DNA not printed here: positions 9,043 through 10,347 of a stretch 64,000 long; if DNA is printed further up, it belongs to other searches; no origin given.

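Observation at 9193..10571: Split HipA system in permuted order: divergent kinase first, HipS-like gene second, no adjacent HipB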

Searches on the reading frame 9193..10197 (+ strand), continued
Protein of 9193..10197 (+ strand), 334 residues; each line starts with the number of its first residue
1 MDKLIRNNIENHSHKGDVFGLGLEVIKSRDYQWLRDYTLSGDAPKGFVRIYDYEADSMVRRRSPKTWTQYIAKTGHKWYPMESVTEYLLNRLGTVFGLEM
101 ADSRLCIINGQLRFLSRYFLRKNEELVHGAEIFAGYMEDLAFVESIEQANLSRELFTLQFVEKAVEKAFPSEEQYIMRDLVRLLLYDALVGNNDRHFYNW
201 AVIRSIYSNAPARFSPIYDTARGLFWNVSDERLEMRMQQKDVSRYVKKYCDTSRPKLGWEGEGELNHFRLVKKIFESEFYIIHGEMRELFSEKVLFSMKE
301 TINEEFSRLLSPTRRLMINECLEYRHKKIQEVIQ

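Call 38: predict_structure(alignment_id=A2)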
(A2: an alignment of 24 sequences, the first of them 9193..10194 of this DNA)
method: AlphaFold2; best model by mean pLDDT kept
length: 334 residues; sequences in the alignment: 24
mean_pLDDT: 85.5   pTM: 0.87
mean pLDDT of the five models: 85.5, 84.2, 84.0, 83.5, 81.4
residues with pLDDT >= 90: 149; 70-90: 137; 50-70: 46; < 50: 2
segments of 3 or more residues with pLDDT < 50: none
pLDDT, mean of each block of 10 residues (from residue 1): 58 64 87 72 74 81 86 74 89 92 86 80 80 87 81 86 95 95 94 71 84 76 83 92 94 89 91 97 97 98 93 95 98 95
secondary structure, 60 per line:
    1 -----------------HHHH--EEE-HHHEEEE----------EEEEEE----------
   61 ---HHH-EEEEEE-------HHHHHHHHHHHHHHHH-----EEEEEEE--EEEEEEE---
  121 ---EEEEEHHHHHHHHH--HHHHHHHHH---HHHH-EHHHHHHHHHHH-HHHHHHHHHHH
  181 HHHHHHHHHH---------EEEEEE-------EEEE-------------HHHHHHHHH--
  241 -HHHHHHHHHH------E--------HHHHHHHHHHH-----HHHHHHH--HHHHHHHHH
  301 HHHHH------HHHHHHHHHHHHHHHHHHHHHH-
elements in order: H18-21 E24-26 E31-34 E45-50 E68-73 H81-96 E102-108 E111-117 E124-128 H129-137 H140-148 H152-155 H158-168 H170-190 E200-205 E213-216 H230-238 H242-251 H267-277 H283-289 H292-305 H312-333

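Call 42: fold_search(model_id=the predicted structure, library=pdb)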
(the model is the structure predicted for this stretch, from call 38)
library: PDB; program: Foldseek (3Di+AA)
matches with E <= 10: 1289; with E <= 0.001: 36
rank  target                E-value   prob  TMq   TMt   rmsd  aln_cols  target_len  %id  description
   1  3akk_A                3.1e-09  1.00  0.67  0.74   4.1       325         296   15  Crystal structure of A Helicobacter pylori proinflammatory kinase CtkA (released 2010-12-01)
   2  3akl_A                4.0e-09  1.00  0.66  0.77   3.5       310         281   15  Crystal structure of A Helicobacter pylori proinflammatory kinase CtkA (released 2010-12-01)
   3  3akk_C                4.9e-09  1.00  0.68  0.78   3.7       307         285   15  Crystal structure of A Helicobacter pylori proinflammatory kinase CtkA (released 2010-12-01)
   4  3akk_D                5.1e-09  1.00  0.68  0.78   3.5       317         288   15  Crystal structure of A Helicobacter pylori proinflammatory kinase CtkA (released 2010-12-01)
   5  3akk_B                1.0e-08  1.00  0.66  0.76   3.8       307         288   16  Crystal structure of A Helicobacter pylori proinflammatory kinase CtkA (released 2010-12-01)
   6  3akj_A                2.0e-08  1.00  0.61  0.73   3.6       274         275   16  Crystal structure of A Helicobacter pylori proinflammatory kinase CtkA (released 2010-12-01)
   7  3akl_C                8.1e-08  1.00  0.66  0.78   3.8       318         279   15  Crystal structure of A Helicobacter pylori proinflammatory kinase CtkA (released 2010-12-01)
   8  7wcf                  2.9e-06  1.00  0.58  0.60   7.5       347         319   15  Crystal structure of the kinase with AMP-PNP (released 2022-06-29)
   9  7vkc                  8.1e-06  1.00  0.54  0.57   8.2       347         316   16  Crystal structure of a bacterial Ser/Thr kinase (released 2022-06-29)
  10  4pu5                  1.2e-05  1.00  0.53  0.41   6.5       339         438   14  Shewanella oneidensis Toxin Antitoxin System Toxin Protein HipA Bound with AMPPNP and Mg (released 2014-08-06)
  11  7vkb_A                1.4e-05  1.00  0.48  0.60   5.6       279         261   18  Crystal structure of the a bacterial kinase complex (released 2022-06-29)
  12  8ezs_B                1.5e-05  1.00  0.48  0.58   5.7       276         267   17  Crystal structure of the HipS(Lp)-HipT(Lp) complex from Legionella pneumophila, Sel-met protein (released 2023-09-27)
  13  4pu3_A                1.9e-05  1.00  0.51  0.41  11.1       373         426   12  Shewanella oneidensis MR-1 Toxin Antitoxin System HipA, HipB and its operator DNA complex (space group P212121) (released 2014-08-06)
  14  7ab3_F                2.5e-05  1.00  0.45  0.45   7.6       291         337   16  Crystal structure of the Escherichia coli toxin-antitoxin system HipBST (HipT S57A) (released 2022-01-12)
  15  3tpt_B                3.2e-05  1.00  0.51  0.41   4.8       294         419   10  Structure of HipA(D309Q) bound to ADP (released 2012-10-03)
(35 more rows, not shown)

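Call 51: find_encoding_contigs(protein=P0001, flank=3000, max_places=4)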
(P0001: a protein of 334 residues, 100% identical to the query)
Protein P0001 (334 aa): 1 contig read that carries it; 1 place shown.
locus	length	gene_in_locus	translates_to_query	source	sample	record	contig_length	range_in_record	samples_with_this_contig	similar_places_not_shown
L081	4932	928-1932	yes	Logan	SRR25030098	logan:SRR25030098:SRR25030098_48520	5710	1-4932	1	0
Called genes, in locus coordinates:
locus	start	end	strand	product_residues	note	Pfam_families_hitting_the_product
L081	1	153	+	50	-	?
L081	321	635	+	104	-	-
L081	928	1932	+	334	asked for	PF07804:HipA_C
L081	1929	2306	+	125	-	PF13657:Couple_hipA (weak)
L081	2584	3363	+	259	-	-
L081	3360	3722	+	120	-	-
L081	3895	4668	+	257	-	-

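Call 66: search_protein_families(library=pfam, proteins=[L073:1278-2219:+, L047:6570-7670:+, L066:45-1268:+, L024:4220-5476:-, L032:5235-5654:+], max_evalue=0.00001)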
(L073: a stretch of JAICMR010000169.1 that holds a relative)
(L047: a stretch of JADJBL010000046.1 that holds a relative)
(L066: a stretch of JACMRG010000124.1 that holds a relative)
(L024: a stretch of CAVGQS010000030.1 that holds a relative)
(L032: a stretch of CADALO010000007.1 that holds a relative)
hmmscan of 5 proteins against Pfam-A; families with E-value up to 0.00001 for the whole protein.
L073:1278-2219:+ (313 aa): 1 family
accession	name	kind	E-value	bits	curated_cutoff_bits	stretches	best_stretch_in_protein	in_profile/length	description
PF01420.25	Methylase_S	-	1.3e-10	42.2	22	1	119-181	96-159/168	Type I restriction modification DNA specificity domain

L047:6570-7670:+ (366 aa): 1 family
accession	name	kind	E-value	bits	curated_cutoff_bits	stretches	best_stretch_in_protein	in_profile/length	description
PF00271.37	Helicase_C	-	2.5e-07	31.4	23.5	1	117-226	4-108/110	Helicase conserved C-terminal domain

L066:45-1268:+ (407 aa): 1 family
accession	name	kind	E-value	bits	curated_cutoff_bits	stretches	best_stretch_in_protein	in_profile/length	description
PF02384.22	N6_Mtase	-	2.6e-51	175.3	20.4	1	28-302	2-271/311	N-6 DNA Methylase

L024:4220-5476:- (418 aa): 2 families
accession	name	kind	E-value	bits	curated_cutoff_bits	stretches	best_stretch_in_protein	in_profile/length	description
PF13173.12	AAA_14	-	3e-36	124.7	27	1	33-162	3-129/129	AAA domain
PF13635.12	DUF4143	-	1.3e-15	57.9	28.1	1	218-351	2-147/160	Domain of unknown function (DUF4143)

L032:5235-5654:+ (139 aa): 1 family
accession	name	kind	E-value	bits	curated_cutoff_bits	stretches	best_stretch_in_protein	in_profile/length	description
PF05635.17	23S_rRNA_IVP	-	2.5e-35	121.4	33.8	1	27-131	2-106/106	23S rRNA-intervening sequence protein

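Call 67: search_dna_similar(query=window:9193-10194:+, collection=plasmids, mode=protein, max_rows=12, max_evalue=1e-10)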
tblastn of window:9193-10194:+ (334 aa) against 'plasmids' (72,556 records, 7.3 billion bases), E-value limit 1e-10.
No match.

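Call 68: search_dna_similar(query=window:9193-10194:+, collection=phages, mode=protein, max_rows=10, max_evalue=1e-10)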
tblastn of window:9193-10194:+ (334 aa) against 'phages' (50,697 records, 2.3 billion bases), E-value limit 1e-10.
No match.

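Call 72: find_related_loci(query=A2, collection=viral_contigs, flank=3000)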
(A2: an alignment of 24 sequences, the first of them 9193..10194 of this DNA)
Query A2 (334 aa) in viral_contigs; peptide patterns used: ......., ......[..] (x = any residue, [..] = any of these).
22 stretches matched a pattern; 2 encode a relative of the query (tblastn E <= 1e-3); 2 distinct loci.
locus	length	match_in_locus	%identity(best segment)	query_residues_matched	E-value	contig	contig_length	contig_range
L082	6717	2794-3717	52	25-333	3e-105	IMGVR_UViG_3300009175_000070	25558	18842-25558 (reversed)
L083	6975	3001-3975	49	3-333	1e-99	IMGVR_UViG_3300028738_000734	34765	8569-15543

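Call 73: search_solved_structures(query=window:9193-10194:+, max_evalue=1, show_alignments=2)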
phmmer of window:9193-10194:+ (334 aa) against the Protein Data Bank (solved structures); distinct sequences matched with E-value up to 1: 7.
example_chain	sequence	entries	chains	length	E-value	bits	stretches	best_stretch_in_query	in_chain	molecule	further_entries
8ezr_B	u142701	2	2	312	0.015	17.9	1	67-225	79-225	HipT(Lp)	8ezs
7vkb_A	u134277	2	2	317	0.015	17.9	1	67-225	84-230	HipA_C domain-containing protein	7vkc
7wcf_A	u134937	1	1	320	0.057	16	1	67-225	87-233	HipA_C domain-containing protein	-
3akj_A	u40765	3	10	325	0.14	14.7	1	183-230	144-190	CtkA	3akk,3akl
7ab4_C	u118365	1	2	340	0.55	12.7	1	178-220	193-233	HipA_C domain-containing protein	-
7ab3_C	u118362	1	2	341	0.56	12.7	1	178-220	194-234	HipA_C domain-containing protein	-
3gxa_A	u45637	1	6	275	0.58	12.7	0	208-269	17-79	Outer membrane lipoprotein GNA1946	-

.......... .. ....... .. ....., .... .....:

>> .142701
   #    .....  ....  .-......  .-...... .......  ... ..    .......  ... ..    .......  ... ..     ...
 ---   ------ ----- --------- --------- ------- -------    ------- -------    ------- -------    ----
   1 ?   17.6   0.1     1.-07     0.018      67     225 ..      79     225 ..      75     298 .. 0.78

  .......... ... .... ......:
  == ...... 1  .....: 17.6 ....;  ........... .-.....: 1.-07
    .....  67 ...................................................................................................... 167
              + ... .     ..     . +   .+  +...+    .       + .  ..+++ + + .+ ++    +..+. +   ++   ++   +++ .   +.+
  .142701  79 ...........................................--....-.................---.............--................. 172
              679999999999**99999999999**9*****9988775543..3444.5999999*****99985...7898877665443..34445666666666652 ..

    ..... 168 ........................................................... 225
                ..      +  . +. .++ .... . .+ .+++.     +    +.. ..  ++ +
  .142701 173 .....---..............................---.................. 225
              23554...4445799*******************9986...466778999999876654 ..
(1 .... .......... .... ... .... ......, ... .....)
